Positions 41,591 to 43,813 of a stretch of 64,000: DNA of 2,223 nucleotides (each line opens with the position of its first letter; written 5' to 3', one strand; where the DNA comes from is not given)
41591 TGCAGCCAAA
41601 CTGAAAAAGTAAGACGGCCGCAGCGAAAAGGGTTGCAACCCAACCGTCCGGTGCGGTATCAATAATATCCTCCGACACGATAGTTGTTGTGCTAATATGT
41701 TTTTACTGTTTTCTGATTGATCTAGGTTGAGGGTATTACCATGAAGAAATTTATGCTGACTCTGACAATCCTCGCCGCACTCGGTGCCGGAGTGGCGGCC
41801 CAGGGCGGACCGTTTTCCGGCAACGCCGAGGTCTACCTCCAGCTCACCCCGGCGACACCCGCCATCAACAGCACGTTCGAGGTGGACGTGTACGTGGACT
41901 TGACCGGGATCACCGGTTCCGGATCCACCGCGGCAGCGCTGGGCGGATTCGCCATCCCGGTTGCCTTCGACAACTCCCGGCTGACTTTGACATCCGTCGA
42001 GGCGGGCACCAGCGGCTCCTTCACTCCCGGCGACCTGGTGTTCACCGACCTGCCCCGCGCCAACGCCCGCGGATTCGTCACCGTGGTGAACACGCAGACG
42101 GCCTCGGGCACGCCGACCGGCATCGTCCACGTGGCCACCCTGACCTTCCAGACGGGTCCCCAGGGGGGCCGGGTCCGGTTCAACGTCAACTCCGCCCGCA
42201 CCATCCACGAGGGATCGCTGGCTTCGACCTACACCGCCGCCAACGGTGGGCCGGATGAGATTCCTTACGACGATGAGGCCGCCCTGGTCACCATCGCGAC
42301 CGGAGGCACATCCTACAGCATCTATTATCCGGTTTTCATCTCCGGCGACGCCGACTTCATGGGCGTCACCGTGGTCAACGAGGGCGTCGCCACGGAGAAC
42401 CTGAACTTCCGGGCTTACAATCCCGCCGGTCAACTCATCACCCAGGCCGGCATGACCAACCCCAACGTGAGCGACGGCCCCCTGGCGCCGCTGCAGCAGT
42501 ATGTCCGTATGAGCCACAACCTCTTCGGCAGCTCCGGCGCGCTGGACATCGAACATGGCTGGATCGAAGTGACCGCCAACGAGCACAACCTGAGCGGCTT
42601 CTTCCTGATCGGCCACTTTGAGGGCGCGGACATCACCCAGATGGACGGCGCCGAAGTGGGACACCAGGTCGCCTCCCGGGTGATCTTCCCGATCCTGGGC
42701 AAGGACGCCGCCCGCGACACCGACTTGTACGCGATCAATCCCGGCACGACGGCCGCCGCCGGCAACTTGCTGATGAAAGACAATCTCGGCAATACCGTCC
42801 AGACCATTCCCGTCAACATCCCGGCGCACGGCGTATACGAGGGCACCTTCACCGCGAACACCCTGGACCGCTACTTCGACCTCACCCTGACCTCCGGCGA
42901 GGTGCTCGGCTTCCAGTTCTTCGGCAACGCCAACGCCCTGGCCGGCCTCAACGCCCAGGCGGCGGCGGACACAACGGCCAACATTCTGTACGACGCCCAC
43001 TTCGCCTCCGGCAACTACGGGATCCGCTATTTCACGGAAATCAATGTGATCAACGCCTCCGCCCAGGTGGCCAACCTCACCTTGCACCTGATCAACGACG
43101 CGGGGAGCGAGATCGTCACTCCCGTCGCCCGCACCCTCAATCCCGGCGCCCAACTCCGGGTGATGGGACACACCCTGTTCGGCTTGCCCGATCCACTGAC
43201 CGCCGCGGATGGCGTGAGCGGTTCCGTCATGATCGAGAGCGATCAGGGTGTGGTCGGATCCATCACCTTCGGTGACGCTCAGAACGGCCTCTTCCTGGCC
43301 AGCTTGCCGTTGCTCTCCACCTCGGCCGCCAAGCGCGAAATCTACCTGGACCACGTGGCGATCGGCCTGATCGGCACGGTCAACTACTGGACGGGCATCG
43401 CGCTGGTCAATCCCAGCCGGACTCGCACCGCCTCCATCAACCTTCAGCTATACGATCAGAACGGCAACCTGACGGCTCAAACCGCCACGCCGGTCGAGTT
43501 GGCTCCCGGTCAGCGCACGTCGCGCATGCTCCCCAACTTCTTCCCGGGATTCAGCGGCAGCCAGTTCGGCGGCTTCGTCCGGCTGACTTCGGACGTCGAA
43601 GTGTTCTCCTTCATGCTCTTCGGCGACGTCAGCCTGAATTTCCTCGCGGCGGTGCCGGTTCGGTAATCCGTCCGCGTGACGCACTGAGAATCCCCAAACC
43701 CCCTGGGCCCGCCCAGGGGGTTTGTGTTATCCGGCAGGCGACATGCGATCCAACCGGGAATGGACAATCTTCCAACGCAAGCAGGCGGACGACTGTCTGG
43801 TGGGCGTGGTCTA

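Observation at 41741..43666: Secreted cohesin-like protein, a candidate receptor for the dockerin-bearing protease 31 kb away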

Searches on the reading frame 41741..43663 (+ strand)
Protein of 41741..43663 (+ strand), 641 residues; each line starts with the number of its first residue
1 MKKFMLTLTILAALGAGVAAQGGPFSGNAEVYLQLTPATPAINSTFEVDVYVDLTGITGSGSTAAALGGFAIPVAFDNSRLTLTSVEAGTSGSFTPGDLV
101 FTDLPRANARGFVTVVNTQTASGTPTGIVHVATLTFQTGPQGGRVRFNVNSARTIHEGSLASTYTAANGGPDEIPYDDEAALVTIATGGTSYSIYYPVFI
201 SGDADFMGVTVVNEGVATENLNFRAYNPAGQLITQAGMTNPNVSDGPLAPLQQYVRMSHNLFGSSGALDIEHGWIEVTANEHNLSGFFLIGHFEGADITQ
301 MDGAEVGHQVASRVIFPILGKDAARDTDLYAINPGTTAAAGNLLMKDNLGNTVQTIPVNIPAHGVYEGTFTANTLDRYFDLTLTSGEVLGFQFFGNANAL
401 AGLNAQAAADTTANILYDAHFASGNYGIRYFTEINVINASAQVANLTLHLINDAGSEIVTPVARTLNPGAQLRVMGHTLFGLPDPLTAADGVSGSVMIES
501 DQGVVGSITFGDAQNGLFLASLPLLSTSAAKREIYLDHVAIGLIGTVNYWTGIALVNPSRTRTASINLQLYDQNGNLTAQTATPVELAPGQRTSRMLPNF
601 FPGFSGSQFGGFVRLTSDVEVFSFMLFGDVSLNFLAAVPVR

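Call 3: search_protein_families(library=pfam, proteins=[window:41741-43663:+], max_evalue=10)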
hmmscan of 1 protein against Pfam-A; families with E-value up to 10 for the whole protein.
window:41741-43663:+ (641 aa): 4 families
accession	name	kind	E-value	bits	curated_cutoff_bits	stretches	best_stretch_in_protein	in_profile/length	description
PF18986.5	DUF5719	-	0.0026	17.4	26.2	1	553-598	68-112/319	Family of unknown function (DUF5719)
PF11850.13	DUF3370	-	0.11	11.8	25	1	405-450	286-331/422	Protein of unknown function (DUF3370)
PF13860.13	FlgD_ig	-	0.24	11.9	27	1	334-370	18-54/79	FlgD Ig-like domain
PF19644.4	DUF6147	-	0.37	11.4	24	1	534-559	70-97/138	Family of unknown function (DUF6147)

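Call 4: search_protein_families(library=ncbifam, proteins=[window:41741-43663:+], max_evalue=10)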
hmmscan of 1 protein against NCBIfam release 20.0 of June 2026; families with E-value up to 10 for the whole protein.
window:41741-43663:+ (641 aa): 3 families
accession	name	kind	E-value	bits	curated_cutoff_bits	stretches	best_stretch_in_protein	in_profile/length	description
NF038353.1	FxLYD_dom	domain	0.0076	16.1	23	1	561-592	18-50/71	FxLYD domain-containing protein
NF038040.1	phero_PhrK_fam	equivalog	0.21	11.9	35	1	1-19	1-19/40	PhrK family phosphatase-inhibitory pheromone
NF033802.1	AimP_fam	subfamily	0.34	11.2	35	1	1-18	1-18/43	lysogeny pheromone AimP family peptide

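Call 5: search_solved_structures(query=window:41741-43663:+, max_evalue=10, show_alignments=3)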
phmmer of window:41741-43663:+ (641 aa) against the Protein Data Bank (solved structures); distinct sequences matched with E-value up to 10: 0.

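Call 7: find_homologous_proteins(query=window:41741-43663:+)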
Query window:41741-43663:+ (641 aa): 27 proteins with E <= 0.001 among 8000 candidates.
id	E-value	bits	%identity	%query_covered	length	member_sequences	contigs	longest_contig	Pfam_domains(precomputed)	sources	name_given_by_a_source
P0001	0.0e+0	1359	97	100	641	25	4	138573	-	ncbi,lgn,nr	ncbi:MAG: hypothetical protein GX414_09545 [Acidobacteria bacterium]|nr:hypothetical protein [Acidob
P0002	0.0e+0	1144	81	100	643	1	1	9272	-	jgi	jgi:hypothetical protein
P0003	1.9e-259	881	65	100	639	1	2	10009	PF18986.6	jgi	jgi:hypothetical protein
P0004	8.5e-259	878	64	100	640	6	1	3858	PF18986.6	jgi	jgi:hypothetical protein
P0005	1.5e-242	825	61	100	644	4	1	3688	PF18986.6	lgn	-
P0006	6.7e-225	766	59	100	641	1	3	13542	PF18986.6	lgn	-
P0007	1.6e-215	735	56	100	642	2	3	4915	-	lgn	-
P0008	2.0e-207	709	54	100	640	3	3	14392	PF18986.6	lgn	-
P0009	1.0e-183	630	49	100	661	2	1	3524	-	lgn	-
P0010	1.2e-182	627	51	100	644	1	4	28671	PF18986.6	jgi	-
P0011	3.4e-182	625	50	100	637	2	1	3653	-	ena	-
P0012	3.9e-182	625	49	100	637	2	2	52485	-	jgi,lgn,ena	-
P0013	9.4e-179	614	49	100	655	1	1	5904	-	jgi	jgi:hypothetical protein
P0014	6.0e-178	611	49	100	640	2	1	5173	PF18986.6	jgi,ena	-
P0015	1.1e-177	610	49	100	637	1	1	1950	-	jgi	jgi:hypothetical protein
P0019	2.4e-173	596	49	100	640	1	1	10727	PF18986.6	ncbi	-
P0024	4.5e-165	569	49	100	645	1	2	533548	-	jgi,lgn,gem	-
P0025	9.7e-161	555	64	61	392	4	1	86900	PF18986.6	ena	-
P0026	1.5e-124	435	38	96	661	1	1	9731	PF18986.6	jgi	jgi:hypothetical protein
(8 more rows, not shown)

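Call 10: search_solved_structures(query=A1, max_evalue=10, show_alignments=3)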
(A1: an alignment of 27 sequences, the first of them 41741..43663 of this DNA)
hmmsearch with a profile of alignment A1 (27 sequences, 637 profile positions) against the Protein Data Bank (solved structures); distinct sequences matched with E-value up to 10: 1.
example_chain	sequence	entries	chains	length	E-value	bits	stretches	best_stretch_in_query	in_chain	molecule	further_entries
10uv_A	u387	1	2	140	0.13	13.7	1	87-154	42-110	Cohesin domain number 2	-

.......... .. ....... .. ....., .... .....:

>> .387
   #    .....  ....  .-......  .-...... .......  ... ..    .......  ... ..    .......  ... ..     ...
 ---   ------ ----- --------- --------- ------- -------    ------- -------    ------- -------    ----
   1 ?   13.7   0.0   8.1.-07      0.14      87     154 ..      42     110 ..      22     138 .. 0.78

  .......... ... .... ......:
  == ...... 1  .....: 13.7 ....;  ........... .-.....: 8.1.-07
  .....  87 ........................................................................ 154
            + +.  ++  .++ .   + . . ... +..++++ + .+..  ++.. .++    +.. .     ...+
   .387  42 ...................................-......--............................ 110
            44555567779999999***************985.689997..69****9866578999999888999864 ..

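Call 11: search_protein_families(library=pfam, alignment_id=A1, max_evalue=1)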
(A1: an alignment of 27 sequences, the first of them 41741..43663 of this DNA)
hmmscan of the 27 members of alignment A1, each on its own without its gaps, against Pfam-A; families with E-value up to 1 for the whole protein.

A. member 1, window:41741-43663:+ (641 aa): 4 families
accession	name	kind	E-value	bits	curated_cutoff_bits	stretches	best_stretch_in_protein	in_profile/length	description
PF18986.5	DUF5719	-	0.0026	17.4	26.2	1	553-598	68-112/319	Family of unknown function (DUF5719)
PF11850.13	DUF3370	-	0.11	11.8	25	1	405-450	286-331/422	Protein of unknown function (DUF3370)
PF13860.13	FlgD_ig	-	0.24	11.9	27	0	334-370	18-54/79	FlgD Ig-like domain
PF19644.4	DUF6147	-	0.37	11.4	24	1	534-559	70-97/138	Family of unknown function (DUF6147)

B. families by the number of members that match (of 27 scanned): 19 families
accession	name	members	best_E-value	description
PF18986.5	DUF5719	18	1.5e-09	Family of unknown function (DUF5719)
PF01835.25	MG2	6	0.0031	MG2 domain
PF13860.13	FlgD_ig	6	0.02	FlgD Ig-like domain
PF11850.13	DUF3370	6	0.026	Protein of unknown function (DUF3370)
PF07100.16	ASRT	3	2.9e-05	Anabaena sensory rhodopsin transducer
PF00963.24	Cohesin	2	0.00014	Cohesin domain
PF18962.6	Por_Secre_tail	2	0.096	Secretion system C-terminal sorting domain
PF19644.4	DUF6147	2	0.37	Family of unknown function (DUF6147)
PF15780.11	ASH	1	3.1e-05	Abnormal spindle-like microcephaly-assoc'd, ASPM-SPD-2-Hydin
PF11022.13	ATP19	1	0.0036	ATP synthase subunit K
PF20622.4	Big_15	1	0.014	Bacterial Ig domain (Big_16)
PF13364.12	BetaGal_ABD2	1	0.024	Beta-galactosidase second all-beta domain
PF17786.7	Mannosidase_ig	1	0.066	Mannosidase Ig/CBM-like domain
PF04273.18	BLH_phosphatase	1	0.082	Beta-lactamase hydrolase-like protein, phosphatase-like domain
PF00114.24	Pilin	1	0.14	Pilin (bacterial filament)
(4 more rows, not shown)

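Call 15: find_encoding_contigs(protein=P0024, flank=10000, max_places=2)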
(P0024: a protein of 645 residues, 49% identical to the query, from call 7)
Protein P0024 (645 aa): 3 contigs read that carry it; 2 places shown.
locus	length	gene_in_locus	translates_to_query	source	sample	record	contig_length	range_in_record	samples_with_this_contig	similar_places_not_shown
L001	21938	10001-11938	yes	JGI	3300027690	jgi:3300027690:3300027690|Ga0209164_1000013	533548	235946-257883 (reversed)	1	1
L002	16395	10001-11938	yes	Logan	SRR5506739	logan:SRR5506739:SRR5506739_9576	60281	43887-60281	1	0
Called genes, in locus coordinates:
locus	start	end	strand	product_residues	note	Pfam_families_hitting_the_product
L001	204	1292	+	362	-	PF01544:CorA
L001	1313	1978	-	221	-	PF00404:Dockerin_1 (faint)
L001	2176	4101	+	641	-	PF02784:Orn_Arg_deC_N, PF17810:Arg_decarb_HB, PF17944:Arg_decarbox_C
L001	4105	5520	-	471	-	PF03841:SelA, PF01053:Cys_Met_Meta_PP (weak), PF00266:Aminotran_5 (weak)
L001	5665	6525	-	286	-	PF13085:Fer2_3, PF13187:Fer4_9 (faint), PF13183:Fer4_8, PF13237:Fer4_10, PF13534:Fer4_17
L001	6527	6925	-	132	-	PF01127:Sdh_cyt (faint)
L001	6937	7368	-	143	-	PF01127:Sdh_cyt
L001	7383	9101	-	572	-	PF00890:FAD_binding_2, PF07992:Pyr_redox_2 (faint), PF02910:Succ_DH_flav_C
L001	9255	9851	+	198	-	-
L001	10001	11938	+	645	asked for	-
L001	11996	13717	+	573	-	PF19864:Radical_SAM_N2, PF04055:Radical_SAM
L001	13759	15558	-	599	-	PF03600:CitMHS, PF02080:TrkA_C, PF00939:Na_sulph_symp, PF03600:CitMHS (weak)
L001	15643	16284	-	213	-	PF13353:Fer4_12 (weak), PF04055:Radical_SAM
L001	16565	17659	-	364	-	PF04055:Radical_SAM, PF19288:CofH_C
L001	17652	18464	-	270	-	PF02621:VitK2_biosynth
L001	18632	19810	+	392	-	PF02481:DNA_processg_A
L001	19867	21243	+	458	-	PF01595:CNNM, PF00571:CBS, PF03471:CorC_HlyC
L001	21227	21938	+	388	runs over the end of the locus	PF00383:dCMP_cyt_deam_1, PF14437:MafB19-deam, PF01872:RibD_C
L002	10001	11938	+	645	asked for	-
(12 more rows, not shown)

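Call 16: find_encoding_contigs(protein=P0012, flank=10000, max_places=2)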
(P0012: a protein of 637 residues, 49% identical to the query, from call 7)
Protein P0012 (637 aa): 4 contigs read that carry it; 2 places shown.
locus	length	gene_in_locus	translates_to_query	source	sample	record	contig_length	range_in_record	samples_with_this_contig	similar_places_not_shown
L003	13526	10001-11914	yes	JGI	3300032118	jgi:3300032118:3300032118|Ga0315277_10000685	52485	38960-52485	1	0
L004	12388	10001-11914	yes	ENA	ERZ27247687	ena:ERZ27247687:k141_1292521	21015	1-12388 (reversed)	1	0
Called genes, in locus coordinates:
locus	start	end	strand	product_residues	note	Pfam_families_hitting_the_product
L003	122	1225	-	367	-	PF25819:Nal1_C (weak)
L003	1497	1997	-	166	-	-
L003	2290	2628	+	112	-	-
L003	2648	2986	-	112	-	-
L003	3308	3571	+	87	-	-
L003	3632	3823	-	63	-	PF17390:Bac_rhamnosid_C (weak)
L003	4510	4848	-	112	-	PF02245:Pur_DNA_glyco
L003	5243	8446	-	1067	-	PF25596:CPSase_L_D1, PF02222:ATP-grasp, PF02786:CPSase_L_D2, PF02787:CPSase_L_D3, PF25596:CPSase_L_D1, PF02786:CPSase_L_D2, PF02222:ATP-grasp, PF02142:MGS, +5 more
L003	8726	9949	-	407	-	-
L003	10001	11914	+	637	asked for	-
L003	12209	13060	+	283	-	-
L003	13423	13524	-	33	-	?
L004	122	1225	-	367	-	PF25819:Nal1_C (weak)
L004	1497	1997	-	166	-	-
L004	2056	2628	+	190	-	-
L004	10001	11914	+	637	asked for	-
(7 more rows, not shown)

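Call 20: predict_structure(alignment_id=A1)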
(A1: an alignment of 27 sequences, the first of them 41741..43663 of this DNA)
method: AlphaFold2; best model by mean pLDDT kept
length: 641 residues; sequences in the alignment: 27
mean_pLDDT: 89.6   pTM: 0.87
mean pLDDT of the five models: 89.6, 89.0, 88.1, 86.2, 86.2
residues with pLDDT >= 90: 439; 70-90: 157; 50-70: 40; < 50: 5
segments of 3 or more residues with pLDDT < 50: 15-19
pLDDT, mean of each block of 10 residues (from residue 1): 60 49 81 94 95 89 85 91 90 65 83 87 80 93 90 86 71 86 88 94 94 91 97 93 89 93 91 94 88 89 91 95 92 97 97 98 97 91 97 93 88 89 92 95 96 95 97 97 96 95 93 91 91 91 87 93 95 94 95 93 83 94 91 80 58
secondary structure, 60 per line:
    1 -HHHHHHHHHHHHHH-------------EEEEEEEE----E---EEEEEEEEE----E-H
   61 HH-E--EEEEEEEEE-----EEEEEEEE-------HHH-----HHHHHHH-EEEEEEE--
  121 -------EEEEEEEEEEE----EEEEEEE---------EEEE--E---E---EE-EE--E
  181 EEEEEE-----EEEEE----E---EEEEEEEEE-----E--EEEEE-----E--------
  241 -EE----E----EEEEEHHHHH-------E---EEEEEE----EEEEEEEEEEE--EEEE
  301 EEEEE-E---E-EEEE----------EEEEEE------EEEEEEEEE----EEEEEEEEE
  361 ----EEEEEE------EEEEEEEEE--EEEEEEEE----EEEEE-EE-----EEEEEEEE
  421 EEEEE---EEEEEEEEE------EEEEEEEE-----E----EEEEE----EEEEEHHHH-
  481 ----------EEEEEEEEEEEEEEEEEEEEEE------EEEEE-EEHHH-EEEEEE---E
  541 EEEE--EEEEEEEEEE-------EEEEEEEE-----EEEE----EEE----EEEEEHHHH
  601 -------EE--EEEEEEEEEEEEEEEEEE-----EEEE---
elements in order: H2-15 E29-36 E45-53 E67-75 E81-88 H104-110 E112-118 E128-138 E143-149 E159-162 E180-186 E192-196 E205-213 E222-226 E253-257 H258-262 E274-279 E284-294 E297-305 E313-316 E327-332 E339-347 E352-360 E365-370 E377-385 E388-395 E400-404 E413-425 E429-437 E444-451 E462-466 E471-475 H476-479 E491-512 E519-523 E531-536 E540-544 E547-556 E564-571 E577-580 E585-587 E592-596 H597-600 E612-629 E635-638

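Call 24: fold_search(model_id=the predicted structure, library=pdb)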
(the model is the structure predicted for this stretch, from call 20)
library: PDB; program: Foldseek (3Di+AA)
matches with E <= 10: 1218; with E <= 0.001: 122
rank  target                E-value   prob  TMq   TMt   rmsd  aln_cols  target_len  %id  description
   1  8beg_B                5.4e-11  1.00  0.16  0.16  40.8       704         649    9  Structure of Ig-like domains from PrgB (released 2022-11-30)
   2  7q61_A                1.8e-09  0.94  0.11  0.07  22.1       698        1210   10  Structure of TEV conjugated A2ML1 (A2ML1-TC) (released 2022-04-20)
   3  8wa2_F                1.1e-08  0.92  0.13  0.07  32.8       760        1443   10  cryo-EM structure of native mastigonemes isolated from Chlamydomonas reinhardtii at 3.0 angstrom resolution (released 2024-04-10)
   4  9b4h_A                7.7e-08  0.84  0.13  0.05  32.7       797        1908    9  Chlamydomonas reinhardtii mastigoneme filament (released 2024-04-10)
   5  8wa2_C                8.2e-08  0.87  0.14  0.07  34.0       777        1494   10  cryo-EM structure of native mastigonemes isolated from Chlamydomonas reinhardtii at 3.0 angstrom resolution (released 2024-04-10)
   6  4d94_A                2.0e-07  0.54  0.11  0.07  24.0       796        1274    8  Crystal Structure of TEP1r (released 2012-10-17)
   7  7u05_A                2.1e-07  0.41  0.09  0.06  36.7       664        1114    7  Structure of the yeast TRAPPII-Rab11/Ypt32 complex in the closed/closed state (composite structure) (released 2022-04-27)
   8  5lxv_C                2.7e-07  1.00  0.20  0.65   5.5       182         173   14  Crystal structure of Ruminococcus flavefaciens scaffoldin C cohesin in complex with a dockerin from an uncharacterized (released 2016-10-19)
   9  5lxv_A                2.7e-07  1.00  0.19  0.63   5.6       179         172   14  Crystal structure of Ruminococcus flavefaciens scaffoldin C cohesin in complex with a dockerin from an uncharacterized (released 2016-10-19)
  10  9fx3_A                2.7e-07  0.41  0.10  0.07  30.0       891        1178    7  Structure of active human CD109 (released 2025-03-19)
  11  7u06_A                2.8e-07  0.47  0.10  0.07  36.0       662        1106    7  Structure of the yeast TRAPPII-Rab11/Ypt32 complex in the closed/open state (composite structure) (released 2022-04-27)
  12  9ijj_4J               3.0e-07  0.60  0.10  0.09  50.5       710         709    8  In situ structure of the central apparatus in mouse sperm axoneme. (released 2025-06-04)
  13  7q62_B                3.0e-07  0.57  0.11  0.09  22.1       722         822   10  Structure of TEV cleaved A2ML1 dimer (A2ML1-TT dimer) (released 2022-04-20)
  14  4lnv_A                3.0e-07  0.51  0.11  0.07  24.2       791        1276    8  Crystal Structure of TEP1s (released 2013-07-24)
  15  2w1n                  4.9e-07  1.00  0.19  0.50  17.3       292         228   12  cohesin and fibronectin type-III double module construct from the Clostridium perfringens glycoside hydrolase GH84C (released 2009-02-03)
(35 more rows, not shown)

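Call 39: find_related_loci(query=A1, collection=genome_contigs, flank=10000)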
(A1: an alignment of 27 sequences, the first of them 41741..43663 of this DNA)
Query A1 (641 aa) in genome_contigs; peptide patterns used: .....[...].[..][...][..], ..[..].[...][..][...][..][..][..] (x = any residue, [..] = any of these).
28 stretches matched a pattern; 8 encode a relative of the query (tblastn E <= 1e-3); 7 distinct loci.
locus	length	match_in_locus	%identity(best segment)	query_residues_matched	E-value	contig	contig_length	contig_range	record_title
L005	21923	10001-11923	93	1-641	0e+0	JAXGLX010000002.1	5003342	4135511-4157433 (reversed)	MAG: Acidobacteriota bacterium isolate AnMBR.bin219 bin219_2, whole genome shotgun sequence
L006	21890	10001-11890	65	10-641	0e+0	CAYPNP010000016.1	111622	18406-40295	MAG TPA_asm: uncultured Acidobacteriota bacterium isolate binchicken_co190_13 genome assembly, contig: NODE_374_length_1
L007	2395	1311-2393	98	1-361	0e+0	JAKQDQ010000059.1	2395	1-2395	MAG: Verrucomicrobiota bacterium isolate USDE_maxbin.059_sub k141_897561, whole genome shotgun sequence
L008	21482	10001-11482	99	1-641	0e+0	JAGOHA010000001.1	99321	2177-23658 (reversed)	MAG: Acidobacteria bacterium isolate Go_SlDig_bin_198 Go_SlDig_423_length_99321_cov_21.303839, whole genome shotgun sequ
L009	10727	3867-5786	49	1-641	0e+0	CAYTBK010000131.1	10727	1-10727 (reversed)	MAG TPA_asm: uncultured Acidobacteriota bacterium isolate SRP220891_co2_264 genome assembly, contig: NODE_10224_length_1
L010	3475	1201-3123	49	1-641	0e+0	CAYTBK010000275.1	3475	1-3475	MAG TPA_asm: uncultured Acidobacteriota bacterium isolate SRP220891_co2_264 genome assembly, contig: NODE_50209_length_3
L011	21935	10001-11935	50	1-641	5e-176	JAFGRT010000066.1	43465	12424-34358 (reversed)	MAG: Acidobacteria bacterium isolate Zod_Metabat.850 k87_2087571, whole genome shotgun sequence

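Call 48: search_protein_families(library=pfam, proteins=[L010:3-1091:+, L011:1317-2189:-, L001:1316-1978:-], max_evalue=0.01)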
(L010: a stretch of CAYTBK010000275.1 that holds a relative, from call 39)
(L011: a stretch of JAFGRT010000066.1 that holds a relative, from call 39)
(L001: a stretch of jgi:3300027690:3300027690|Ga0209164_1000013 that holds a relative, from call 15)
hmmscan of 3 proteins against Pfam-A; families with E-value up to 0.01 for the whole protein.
L010:3-1091:+ (363 aa): 3 families
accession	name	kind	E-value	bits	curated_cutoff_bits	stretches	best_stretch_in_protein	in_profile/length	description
PF13517.12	FG-GAP_3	-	4.2e-40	136.6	26.9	5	8-69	1-60/61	FG-GAP-like repeat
PF01839.29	FG-GAP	-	3.4e-19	68.7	22.1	2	5-21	6-22/37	FG-GAP repeat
PF00404.24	Dockerin_1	-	2.8e-09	37.5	22.9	1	300-354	2-52/57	Dockerin type I domain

L011:1317-2189:- (291 aa): 1 family
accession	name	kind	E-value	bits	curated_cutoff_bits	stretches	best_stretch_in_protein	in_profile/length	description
PF00404.24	Dockerin_1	-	1.6e-05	25.4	22.9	1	225-278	2-56/57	Dockerin type I domain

L001:1316-1978:- (221 aa): 1 family
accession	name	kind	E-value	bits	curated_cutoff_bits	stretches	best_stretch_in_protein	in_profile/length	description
PF00404.24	Dockerin_1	-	2e-05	25.1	22.9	1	155-208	2-56/57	Dockerin type I domain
